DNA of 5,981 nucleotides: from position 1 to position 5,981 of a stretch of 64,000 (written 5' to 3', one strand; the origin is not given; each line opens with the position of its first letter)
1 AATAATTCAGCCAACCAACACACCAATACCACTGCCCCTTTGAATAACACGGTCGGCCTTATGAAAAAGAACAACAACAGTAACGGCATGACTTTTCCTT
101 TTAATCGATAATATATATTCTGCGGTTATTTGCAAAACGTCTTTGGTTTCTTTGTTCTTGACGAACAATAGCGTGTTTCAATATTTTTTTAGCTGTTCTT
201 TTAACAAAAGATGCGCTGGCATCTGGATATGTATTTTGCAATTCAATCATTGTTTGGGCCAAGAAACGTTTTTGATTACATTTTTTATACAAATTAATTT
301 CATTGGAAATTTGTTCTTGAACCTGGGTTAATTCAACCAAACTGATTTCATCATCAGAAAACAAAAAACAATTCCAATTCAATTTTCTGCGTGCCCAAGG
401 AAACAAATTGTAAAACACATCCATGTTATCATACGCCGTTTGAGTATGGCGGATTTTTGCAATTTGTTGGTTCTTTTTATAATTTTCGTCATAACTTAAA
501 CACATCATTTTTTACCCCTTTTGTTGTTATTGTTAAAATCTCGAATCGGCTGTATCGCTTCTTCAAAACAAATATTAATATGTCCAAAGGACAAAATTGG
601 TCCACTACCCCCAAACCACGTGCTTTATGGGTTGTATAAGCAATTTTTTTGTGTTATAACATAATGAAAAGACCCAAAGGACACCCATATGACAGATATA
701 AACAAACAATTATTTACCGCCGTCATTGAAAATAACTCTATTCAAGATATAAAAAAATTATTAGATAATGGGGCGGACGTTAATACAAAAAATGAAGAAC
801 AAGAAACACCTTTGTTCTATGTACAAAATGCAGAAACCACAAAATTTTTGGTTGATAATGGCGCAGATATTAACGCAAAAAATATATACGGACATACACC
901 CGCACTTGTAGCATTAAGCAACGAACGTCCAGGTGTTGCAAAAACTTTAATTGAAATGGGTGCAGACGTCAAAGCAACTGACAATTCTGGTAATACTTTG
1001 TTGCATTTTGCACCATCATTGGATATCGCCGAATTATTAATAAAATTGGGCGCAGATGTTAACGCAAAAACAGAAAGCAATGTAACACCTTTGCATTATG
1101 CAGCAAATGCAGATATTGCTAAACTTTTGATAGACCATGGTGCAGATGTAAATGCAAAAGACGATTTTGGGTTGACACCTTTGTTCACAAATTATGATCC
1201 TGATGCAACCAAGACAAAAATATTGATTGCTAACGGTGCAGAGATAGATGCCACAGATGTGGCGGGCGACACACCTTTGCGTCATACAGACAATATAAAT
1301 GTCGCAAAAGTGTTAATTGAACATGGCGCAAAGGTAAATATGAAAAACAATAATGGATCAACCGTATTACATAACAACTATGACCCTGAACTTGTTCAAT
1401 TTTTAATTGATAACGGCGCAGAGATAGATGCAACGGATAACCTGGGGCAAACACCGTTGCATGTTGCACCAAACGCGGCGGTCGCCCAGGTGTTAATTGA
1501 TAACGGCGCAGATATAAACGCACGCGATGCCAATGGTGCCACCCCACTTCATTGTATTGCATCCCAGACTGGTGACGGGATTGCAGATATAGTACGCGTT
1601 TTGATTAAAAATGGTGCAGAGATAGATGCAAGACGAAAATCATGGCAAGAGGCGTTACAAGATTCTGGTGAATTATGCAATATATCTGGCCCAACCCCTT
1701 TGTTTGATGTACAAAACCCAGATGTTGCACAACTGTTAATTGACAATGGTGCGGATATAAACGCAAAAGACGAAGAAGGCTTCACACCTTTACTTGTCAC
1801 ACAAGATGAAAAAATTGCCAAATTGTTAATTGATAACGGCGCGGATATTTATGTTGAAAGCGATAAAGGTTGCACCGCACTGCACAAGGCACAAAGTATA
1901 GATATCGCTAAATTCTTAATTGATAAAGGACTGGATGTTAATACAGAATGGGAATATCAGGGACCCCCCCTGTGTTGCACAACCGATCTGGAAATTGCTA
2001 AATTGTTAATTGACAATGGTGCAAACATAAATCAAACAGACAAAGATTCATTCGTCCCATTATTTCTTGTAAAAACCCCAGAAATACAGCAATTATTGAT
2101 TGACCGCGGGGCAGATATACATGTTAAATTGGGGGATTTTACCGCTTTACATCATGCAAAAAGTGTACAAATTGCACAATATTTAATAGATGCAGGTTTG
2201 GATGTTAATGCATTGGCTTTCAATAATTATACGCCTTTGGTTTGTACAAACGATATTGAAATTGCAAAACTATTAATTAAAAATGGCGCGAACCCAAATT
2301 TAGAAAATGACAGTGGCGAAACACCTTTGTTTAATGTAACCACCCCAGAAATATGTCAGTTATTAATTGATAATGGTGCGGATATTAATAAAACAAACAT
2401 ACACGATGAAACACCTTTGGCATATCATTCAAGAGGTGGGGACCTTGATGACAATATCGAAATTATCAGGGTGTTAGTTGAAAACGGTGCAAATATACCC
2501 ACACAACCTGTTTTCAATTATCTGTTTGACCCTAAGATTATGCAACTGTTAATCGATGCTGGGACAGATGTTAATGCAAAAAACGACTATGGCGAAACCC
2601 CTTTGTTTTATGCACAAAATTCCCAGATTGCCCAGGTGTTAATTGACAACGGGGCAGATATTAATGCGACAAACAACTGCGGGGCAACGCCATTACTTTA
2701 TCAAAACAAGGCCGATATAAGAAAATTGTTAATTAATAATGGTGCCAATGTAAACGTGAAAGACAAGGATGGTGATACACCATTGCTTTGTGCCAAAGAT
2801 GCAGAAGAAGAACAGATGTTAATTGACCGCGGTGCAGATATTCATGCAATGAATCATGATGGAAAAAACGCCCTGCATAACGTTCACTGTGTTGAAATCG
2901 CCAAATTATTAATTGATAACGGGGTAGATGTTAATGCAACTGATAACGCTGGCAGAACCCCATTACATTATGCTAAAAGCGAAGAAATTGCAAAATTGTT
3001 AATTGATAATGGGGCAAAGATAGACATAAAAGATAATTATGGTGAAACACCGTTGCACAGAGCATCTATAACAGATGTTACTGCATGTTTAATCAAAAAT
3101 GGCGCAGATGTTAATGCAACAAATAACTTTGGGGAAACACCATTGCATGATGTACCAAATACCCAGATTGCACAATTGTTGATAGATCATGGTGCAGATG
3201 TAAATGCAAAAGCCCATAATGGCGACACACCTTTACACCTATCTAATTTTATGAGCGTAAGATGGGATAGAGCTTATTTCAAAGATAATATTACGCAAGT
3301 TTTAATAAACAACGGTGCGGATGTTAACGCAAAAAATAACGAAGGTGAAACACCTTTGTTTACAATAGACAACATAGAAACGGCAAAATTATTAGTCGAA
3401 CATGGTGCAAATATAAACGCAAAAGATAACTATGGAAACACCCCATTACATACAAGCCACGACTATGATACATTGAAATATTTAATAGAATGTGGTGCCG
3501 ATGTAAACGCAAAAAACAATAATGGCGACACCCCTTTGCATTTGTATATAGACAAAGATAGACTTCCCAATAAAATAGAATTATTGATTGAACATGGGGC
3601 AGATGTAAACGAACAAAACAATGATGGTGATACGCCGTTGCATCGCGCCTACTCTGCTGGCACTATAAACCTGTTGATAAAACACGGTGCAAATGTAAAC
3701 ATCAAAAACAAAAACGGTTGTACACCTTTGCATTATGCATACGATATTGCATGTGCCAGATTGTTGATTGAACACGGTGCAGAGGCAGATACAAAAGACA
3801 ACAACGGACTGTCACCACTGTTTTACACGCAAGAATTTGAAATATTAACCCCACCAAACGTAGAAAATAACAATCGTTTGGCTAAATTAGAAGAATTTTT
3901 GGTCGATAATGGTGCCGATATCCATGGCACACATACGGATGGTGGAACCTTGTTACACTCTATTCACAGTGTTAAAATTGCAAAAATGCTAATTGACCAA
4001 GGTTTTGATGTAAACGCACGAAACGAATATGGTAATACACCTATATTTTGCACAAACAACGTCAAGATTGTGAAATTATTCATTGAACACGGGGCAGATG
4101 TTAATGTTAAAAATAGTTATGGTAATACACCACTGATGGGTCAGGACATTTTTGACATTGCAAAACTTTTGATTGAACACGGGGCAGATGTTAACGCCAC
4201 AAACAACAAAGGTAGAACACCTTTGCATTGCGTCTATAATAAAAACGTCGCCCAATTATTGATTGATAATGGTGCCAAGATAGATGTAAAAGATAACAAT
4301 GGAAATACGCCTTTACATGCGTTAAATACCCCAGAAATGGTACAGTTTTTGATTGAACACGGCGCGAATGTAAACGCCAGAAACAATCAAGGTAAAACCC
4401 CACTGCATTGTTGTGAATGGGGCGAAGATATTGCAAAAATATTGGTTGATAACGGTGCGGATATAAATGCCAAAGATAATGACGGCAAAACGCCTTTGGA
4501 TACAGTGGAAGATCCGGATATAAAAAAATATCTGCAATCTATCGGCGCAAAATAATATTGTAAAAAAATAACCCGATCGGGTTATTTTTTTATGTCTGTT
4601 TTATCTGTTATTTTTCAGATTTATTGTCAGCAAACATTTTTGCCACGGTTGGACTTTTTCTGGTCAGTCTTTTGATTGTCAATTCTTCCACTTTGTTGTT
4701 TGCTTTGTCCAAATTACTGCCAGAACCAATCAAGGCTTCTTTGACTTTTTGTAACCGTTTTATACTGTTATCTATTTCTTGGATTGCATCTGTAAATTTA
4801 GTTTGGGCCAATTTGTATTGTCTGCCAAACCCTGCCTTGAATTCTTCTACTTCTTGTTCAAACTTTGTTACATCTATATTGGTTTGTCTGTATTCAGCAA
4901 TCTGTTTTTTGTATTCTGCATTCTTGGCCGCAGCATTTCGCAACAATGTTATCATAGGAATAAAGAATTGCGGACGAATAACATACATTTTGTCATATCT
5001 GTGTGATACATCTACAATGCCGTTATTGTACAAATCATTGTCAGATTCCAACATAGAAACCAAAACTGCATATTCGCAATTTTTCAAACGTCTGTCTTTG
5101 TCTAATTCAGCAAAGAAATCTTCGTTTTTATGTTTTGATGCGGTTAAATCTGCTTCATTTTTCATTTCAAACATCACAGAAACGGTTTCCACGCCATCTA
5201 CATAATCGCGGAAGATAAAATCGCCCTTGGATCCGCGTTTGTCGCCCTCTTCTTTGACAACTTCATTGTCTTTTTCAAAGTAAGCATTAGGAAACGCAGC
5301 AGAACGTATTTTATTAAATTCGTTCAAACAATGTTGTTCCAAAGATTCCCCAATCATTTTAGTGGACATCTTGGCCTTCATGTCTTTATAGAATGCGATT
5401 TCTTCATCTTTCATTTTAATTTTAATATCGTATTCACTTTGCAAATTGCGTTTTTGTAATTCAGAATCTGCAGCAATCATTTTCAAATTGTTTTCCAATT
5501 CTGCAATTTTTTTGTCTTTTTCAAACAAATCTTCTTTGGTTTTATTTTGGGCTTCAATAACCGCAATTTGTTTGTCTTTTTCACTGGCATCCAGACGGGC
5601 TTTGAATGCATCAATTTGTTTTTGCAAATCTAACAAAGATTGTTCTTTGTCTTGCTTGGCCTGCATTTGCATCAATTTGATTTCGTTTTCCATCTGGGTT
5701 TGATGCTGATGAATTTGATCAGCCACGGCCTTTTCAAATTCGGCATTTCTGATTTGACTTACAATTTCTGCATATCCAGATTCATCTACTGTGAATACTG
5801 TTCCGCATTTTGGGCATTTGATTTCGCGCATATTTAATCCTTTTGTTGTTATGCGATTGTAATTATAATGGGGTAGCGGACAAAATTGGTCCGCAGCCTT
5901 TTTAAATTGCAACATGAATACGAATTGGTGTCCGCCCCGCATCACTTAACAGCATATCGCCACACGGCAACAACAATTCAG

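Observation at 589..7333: Four promoters share a 15-bp near-palindrome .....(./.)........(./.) at a fixed 10-11 nt from the -10 box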

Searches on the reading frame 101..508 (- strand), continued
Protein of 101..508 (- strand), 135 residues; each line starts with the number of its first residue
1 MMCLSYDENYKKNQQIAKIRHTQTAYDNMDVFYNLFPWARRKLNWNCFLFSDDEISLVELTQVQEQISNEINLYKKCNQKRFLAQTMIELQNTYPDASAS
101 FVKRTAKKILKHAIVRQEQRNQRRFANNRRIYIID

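Call 51: search_solved_structures(query=A1, max_evalue=0.01, show_alignments=1)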
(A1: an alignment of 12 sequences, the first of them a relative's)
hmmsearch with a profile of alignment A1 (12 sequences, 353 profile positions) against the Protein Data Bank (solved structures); distinct sequences matched with E-value up to 0.01: 5.
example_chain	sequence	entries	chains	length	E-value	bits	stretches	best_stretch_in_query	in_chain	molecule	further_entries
8tp8_A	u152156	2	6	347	2.4e-25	92.7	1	52-339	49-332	DeoR-family transcriptional regulator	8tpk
9pfq_Q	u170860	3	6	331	3.1e-25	92.3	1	55-339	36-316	WYL domain-containing protein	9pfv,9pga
9cu3_B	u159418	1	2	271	2.3e-24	89.4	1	100-339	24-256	WYL domain-containing protein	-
7u02_B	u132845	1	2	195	1.4e-23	86.9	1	172-340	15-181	WYL domain-containing protein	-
7tzv_A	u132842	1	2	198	1.4e-23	86.9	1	172-340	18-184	WYL domain-containing protein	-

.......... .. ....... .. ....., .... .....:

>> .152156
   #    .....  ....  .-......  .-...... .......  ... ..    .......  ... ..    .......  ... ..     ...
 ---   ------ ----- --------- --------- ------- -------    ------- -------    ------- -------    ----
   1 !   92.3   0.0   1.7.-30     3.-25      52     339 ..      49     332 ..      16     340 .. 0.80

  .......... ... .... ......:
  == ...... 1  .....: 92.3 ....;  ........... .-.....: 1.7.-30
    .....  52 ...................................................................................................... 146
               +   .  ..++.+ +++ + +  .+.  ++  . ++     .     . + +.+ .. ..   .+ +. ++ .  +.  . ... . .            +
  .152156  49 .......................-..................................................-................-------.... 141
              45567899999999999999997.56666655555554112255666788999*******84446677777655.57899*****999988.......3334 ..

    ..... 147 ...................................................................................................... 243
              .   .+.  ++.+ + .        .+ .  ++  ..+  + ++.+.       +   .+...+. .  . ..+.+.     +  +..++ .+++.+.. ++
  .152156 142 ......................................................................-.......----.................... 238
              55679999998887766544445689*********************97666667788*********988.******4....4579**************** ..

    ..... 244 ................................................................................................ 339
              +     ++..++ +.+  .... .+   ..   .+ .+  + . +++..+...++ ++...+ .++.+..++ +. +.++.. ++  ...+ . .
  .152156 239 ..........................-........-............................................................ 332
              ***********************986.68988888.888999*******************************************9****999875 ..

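Call 58: predict_structure(alignment_id=A1)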
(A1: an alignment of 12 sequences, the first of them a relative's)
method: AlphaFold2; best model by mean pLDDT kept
length: 347 residues; sequences in the alignment: 12
mean_pLDDT: 72.0   pTM: 0.37
mean pLDDT of the five models: 72.0, 70.5, 70.1, 67.9, 67.4
residues with pLDDT >= 90: 24; 70-90: 200; 50-70: 77; < 50: 46
segments of 3 or more residues with pLDDT < 50: 1-8, 90-93, 135-150, 154-160, 253-260
pLDDT, mean of each block of 10 residues (from residue 1): 42 80 87 84 61 83 86 80 75 61 79 76 68 44 39 47 75 81 90 79 74 68 88 78 64 46 75 77 60 86 71 74 86 85 72
secondary structure, 60 per line:
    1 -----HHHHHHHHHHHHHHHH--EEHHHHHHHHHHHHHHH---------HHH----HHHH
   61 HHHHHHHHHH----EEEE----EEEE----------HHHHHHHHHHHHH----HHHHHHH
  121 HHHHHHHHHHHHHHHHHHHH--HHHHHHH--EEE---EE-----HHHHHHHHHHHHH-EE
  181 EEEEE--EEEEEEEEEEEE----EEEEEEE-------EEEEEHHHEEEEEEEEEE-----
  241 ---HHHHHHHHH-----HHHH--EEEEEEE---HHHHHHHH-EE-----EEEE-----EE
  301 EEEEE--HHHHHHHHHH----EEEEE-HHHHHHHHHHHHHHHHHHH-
elements in order: H6-21 H26-40 H57-70 E75-78 E83-86 H97-109 H114-140 H143-149 E152-154 H165-177 E179-185 E188-199 E204-210 E218-222 E226-235 H244-252 H258-261 E264-270 H274-281 E290-293 E299-305 H308-317 E322-326 H328-346

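Call 60: fold_search(model_id=the predicted structure, library=pdb)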
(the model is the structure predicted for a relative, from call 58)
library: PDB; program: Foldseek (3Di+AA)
matches with E <= 10: 835; with E <= 0.001: 32
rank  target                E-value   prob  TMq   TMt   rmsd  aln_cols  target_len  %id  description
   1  8tp8_B                9.5e-18  1.00  0.29  0.31  20.9       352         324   23  Structure of the C. crescentus WYL-activator, DriD, bound to ssDNA and cognate DNA (released 2023-11-29)
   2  8tp8_D                2.5e-17  1.00  0.29  0.30  18.7       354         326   23  Structure of the C. crescentus WYL-activator, DriD, bound to ssDNA and cognate DNA (released 2023-11-29)
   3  8tpk_A                3.5e-17  1.00  0.28  0.30  18.7       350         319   23  P6522 crystal form of C. crescentus DriD-ssDNA-DNA complex (released 2023-11-29)
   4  8tpk_B                5.2e-17  1.00  0.28  0.30  21.1       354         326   23  P6522 crystal form of C. crescentus DriD-ssDNA-DNA complex (released 2023-11-29)
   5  8tp8_A                1.2e-16  1.00  0.29  0.31  18.6       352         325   23  Structure of the C. crescentus WYL-activator, DriD, bound to ssDNA and cognate DNA (released 2023-11-29)
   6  9pfv_Q                6.2e-15  1.00  0.29  0.31  20.9       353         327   23  The cryo-EM structure of C. crescentus DriD-ssDNA-RNAP-Sigma73-CCNA_03891/CCNA_01149 promoter transcription activation (released 2026-02-25)
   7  7tzv_A                3.8e-14  1.00  0.28  0.47  10.8       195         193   25  Structure of DriD C-domain bound to 9mer ssDNA (released 2022-06-01)
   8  9pfq_Q                6.3e-14  1.00  0.28  0.30  21.2       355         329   22  The cryo-EM structure of C. crescentus DriD-ssDNA-RNAP-Sigma73-bapE promoter transcription activation complex (released 2026-02-25)
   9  7tzv_M                9.9e-14  1.00  0.28  0.47   9.9       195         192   25  Structure of DriD C-domain bound to 9mer ssDNA (released 2022-06-01)
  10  9cu3_A                1.7e-13  1.00  0.27  0.44   9.6       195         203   25  Allosteric mechanism of DriD transcription activator (released 2025-04-23)
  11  9cu3_B                3.1e-13  1.00  0.28  0.47  10.7       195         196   26  Allosteric mechanism of DriD transcription activator (released 2025-04-23)
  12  9fnd_Y                1.7e-11  1.00  0.24  0.26  19.0       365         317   15  Transcriptional activator PafBC bound to mycobacterial RNA polymerase (released 2025-02-12)
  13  9fnd_X                2.1e-10  1.00  0.25  0.26  19.5       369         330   14  Transcriptional activator PafBC bound to mycobacterial RNA polymerase (released 2025-02-12)
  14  6sj9_B                2.9e-09  1.00  0.26  0.15  19.8       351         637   15  Proteasome accessory factor B/C (PafBC) of Arthrobacter aurescens (released 2019-10-16)
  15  6sj9_A                6.4e-09  1.00  0.26  0.14  20.2       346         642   13  Proteasome accessory factor B/C (PafBC) of Arthrobacter aurescens (released 2019-10-16)
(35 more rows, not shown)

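Call 74: search_protein_families(library=pfam, proteins=[L007:13215-14258:-], max_evalue=0.1)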
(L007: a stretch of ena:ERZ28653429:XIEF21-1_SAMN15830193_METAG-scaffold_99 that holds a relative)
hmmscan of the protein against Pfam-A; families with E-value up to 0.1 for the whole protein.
L007:13215-14258:- (347 aa): 4 families
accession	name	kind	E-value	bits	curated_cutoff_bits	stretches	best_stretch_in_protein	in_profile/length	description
PF13280.12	WYL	-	4.6e-05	23.8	21.8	1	169-229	4-68/70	WYL domain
PF25583.1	WCX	-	7e-05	23.5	23.9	1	289-340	22-74/76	WCX domain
PF11291.13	DUF3091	-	0.04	14.5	25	0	52-131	11-87/100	Protein of unknown function (DUF3091)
PF04574.18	DUF592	-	0.072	13.3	24.5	0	60-151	21-108/153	Protein of unknown function (DUF592)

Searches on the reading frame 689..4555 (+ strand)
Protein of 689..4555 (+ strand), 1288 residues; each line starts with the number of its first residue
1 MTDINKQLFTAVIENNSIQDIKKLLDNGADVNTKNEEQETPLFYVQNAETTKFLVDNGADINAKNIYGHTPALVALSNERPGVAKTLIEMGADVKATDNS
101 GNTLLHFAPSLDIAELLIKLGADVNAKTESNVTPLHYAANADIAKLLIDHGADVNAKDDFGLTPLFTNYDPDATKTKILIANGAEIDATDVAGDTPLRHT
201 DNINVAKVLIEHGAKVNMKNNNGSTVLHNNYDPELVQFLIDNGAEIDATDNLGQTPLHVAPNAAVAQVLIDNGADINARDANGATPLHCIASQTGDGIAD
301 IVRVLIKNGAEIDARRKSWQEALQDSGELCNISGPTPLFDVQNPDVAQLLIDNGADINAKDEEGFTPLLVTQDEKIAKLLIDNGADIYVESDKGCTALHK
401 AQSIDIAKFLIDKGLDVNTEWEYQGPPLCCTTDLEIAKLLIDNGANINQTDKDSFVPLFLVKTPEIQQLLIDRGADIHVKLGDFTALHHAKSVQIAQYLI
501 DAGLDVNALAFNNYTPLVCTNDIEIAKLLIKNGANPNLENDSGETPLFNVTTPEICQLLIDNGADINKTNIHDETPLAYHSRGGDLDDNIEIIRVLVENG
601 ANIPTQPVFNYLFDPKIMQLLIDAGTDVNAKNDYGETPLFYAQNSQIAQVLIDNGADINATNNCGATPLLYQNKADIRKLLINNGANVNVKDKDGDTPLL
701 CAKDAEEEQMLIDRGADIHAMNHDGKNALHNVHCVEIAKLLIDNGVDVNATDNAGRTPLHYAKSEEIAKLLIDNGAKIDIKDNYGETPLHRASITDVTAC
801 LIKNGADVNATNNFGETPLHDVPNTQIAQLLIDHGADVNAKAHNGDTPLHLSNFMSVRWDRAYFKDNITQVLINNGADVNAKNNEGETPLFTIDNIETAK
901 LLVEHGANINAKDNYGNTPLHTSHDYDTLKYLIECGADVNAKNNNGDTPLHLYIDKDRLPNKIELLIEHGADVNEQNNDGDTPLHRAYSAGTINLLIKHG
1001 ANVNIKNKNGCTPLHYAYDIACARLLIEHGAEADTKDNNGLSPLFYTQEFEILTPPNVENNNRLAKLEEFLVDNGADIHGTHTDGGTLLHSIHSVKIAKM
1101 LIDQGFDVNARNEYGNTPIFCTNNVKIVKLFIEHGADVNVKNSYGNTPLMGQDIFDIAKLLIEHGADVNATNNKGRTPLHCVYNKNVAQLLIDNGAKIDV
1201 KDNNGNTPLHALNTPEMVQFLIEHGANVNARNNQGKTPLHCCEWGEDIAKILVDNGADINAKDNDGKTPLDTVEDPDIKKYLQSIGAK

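Call 8: search_protein_families(library=pfam, proteins=[window:689-4555:+], max_evalue=0.01)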
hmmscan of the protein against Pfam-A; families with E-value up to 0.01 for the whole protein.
window:689-4555:+ (1288 aa): 11 families
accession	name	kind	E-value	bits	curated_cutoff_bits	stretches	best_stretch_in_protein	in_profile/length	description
PF13637.12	Ank_4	-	1.2e-187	603.7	22.7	16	734-762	9-37/50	Ankyrin repeats (many copies)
PF12796.13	Ank_2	-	7.5e-170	552.5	27.3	17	1184-1263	7-90/90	Ankyrin repeats (3 copies)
PF00023.36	Ank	-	7.9e-169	538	21.1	18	133-159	4-33/33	Ankyrin repeat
PF13857.12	Ank_5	-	1.9e-125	407.6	27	12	932-987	1-56/56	Ankyrin repeats (many copies)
PF13606.12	Ank_3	-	1.1e-78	248.9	22.3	0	945-974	1-29/30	Ankyrin repeat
PF22194.2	F-93_WHD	-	9.8e-19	67.6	28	0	1096-1124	34-61/62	F-93, winged-helix domain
PF23745.1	ANK_LRRK2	-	1.4e-15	57.7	27.5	0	112-131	45-64/130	LRRK2 ANK repeat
PF16371.11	MetallophosN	-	0.00024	21.7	35.6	0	737-764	10-37/77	N terminal of Calcineurin-like phosphoesterase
PF19204.5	DUF5876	-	0.0003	19.8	25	0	996-1031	308-343/566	Family of unknown function (DUF5876)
PF16378.10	DUF4988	-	0.0006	20.1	30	0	341-387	87-133/183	Domain of unknown function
PF21506.2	Knl-2-like_dom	-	0.008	16.5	27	0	735-752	28-45/54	Kinetochore null protein 2-like domain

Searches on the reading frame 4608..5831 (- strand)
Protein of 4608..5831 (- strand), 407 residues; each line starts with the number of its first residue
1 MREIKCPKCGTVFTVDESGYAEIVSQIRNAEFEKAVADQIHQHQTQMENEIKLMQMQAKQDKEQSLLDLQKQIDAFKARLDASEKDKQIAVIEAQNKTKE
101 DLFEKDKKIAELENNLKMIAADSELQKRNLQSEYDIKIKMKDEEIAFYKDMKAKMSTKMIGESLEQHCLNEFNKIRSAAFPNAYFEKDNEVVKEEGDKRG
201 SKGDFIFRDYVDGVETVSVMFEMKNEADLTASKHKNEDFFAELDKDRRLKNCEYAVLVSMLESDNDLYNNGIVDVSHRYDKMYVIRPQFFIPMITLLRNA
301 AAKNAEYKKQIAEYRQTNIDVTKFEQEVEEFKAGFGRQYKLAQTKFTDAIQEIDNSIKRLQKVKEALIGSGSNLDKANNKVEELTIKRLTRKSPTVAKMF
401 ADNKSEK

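Call 8: search_protein_families(library=pfam, proteins=[window:4608-5831:-], max_evalue=0.01)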
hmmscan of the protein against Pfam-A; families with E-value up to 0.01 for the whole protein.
window:4608-5831:- (407 aa): 2 families
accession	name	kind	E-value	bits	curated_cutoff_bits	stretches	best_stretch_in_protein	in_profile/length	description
PF09903.14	DUF2130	-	3.8e-83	279.1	26.7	1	129-391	3-254/255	Uncharacterized protein conserved in bacteria (DUF2130)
PF13717.11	Zn_ribbon_4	-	0.0057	17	30.3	0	4-18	3-17/36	zinc-ribbon domain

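Call 9: search_protein_families(library=padloc, proteins=[window:4608-5831:-], max_evalue=0.01)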
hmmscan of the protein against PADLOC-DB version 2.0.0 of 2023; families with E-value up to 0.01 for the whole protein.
window:4608-5831:- (407 aa): 0 families

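Call 37: search_protein_families(library=ncbifam, proteins=[window:4608-5831:-], max_evalue=0.001)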
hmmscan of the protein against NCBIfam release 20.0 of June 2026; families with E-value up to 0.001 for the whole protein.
window:4608-5831:- (407 aa): 0 families
